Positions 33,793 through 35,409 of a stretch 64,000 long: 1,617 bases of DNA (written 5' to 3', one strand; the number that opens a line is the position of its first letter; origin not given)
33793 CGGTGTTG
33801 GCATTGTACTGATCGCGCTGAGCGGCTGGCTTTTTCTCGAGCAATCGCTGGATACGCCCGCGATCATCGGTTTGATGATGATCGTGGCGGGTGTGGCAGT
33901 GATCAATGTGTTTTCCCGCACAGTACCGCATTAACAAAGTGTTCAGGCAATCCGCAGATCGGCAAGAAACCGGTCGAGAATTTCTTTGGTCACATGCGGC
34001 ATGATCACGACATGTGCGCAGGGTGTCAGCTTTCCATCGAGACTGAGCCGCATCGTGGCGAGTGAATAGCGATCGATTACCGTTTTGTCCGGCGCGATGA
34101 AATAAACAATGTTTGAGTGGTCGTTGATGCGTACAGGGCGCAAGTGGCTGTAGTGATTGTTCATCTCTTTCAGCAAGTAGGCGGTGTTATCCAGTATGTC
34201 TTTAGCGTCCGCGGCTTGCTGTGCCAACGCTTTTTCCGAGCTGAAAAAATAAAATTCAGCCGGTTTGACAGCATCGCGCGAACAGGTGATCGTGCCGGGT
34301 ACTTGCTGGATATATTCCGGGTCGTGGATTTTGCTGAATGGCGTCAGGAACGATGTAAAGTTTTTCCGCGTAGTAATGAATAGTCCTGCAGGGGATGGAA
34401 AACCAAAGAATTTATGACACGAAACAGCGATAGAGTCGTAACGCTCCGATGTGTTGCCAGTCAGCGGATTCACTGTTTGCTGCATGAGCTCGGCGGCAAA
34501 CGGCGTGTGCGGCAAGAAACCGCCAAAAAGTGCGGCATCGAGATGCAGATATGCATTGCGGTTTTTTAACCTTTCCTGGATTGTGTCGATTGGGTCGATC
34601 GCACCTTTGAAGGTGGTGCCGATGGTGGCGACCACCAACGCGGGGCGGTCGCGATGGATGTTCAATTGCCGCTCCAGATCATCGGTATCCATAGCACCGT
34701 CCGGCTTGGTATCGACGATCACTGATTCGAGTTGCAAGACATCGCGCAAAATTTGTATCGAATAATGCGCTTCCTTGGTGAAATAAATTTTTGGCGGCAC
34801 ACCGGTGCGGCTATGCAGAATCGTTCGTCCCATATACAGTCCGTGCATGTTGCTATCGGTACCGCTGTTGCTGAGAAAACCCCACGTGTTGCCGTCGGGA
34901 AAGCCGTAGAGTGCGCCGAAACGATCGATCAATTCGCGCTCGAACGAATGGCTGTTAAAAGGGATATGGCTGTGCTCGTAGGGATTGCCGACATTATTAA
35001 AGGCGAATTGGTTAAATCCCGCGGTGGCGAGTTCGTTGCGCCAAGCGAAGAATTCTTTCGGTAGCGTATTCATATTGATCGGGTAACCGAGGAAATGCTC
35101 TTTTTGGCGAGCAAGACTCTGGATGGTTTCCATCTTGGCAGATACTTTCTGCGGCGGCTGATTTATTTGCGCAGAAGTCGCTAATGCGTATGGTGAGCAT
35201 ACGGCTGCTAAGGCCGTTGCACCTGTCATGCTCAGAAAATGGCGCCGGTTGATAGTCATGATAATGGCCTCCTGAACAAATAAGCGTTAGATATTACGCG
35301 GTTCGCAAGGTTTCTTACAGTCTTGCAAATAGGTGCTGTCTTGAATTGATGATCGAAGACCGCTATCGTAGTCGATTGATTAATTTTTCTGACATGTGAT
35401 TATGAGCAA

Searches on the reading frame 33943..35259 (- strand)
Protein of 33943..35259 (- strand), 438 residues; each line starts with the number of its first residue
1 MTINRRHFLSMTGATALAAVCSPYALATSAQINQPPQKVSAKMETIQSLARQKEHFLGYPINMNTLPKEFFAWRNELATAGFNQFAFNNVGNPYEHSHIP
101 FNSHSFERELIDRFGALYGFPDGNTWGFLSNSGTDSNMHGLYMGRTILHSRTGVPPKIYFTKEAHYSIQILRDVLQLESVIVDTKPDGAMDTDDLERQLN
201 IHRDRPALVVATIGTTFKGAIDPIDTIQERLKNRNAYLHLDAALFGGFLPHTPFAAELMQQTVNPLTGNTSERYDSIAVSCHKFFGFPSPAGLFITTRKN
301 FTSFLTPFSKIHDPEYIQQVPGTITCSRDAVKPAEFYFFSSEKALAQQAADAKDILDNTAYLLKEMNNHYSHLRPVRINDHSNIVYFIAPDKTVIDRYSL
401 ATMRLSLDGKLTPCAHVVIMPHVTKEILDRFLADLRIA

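Call 56: search_protein_families(library=ncbifam, proteins=[window:33943-35259:-], max_evalue=1e-10)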
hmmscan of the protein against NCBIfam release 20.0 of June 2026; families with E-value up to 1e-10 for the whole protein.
window:33943-35259:- (438 aa): 4 families
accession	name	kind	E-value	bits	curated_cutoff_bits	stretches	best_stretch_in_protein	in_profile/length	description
NF002748.0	PRK02769.1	equivalog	4.7e-71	239.5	305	1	42-435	10-368/382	histidine decarboxylase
TIGR03812.1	tyr_de_CO2_Arch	equivalog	4.3e-32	111.4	299.4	1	77-436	35-373/375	tyrosine decarboxylase MfnA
NF052646.1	DABADecarRhbB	equivalog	3e-15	55.8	900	1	107-303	139-330/491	L-2,4-diaminobutyrate decarboxylase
TIGR03799.1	NOD_PanD_pyr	equivalog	6.8e-11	41.2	606.1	1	158-300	212-350/522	pyridoxal-dependent aspartate 1-decarboxylase PanP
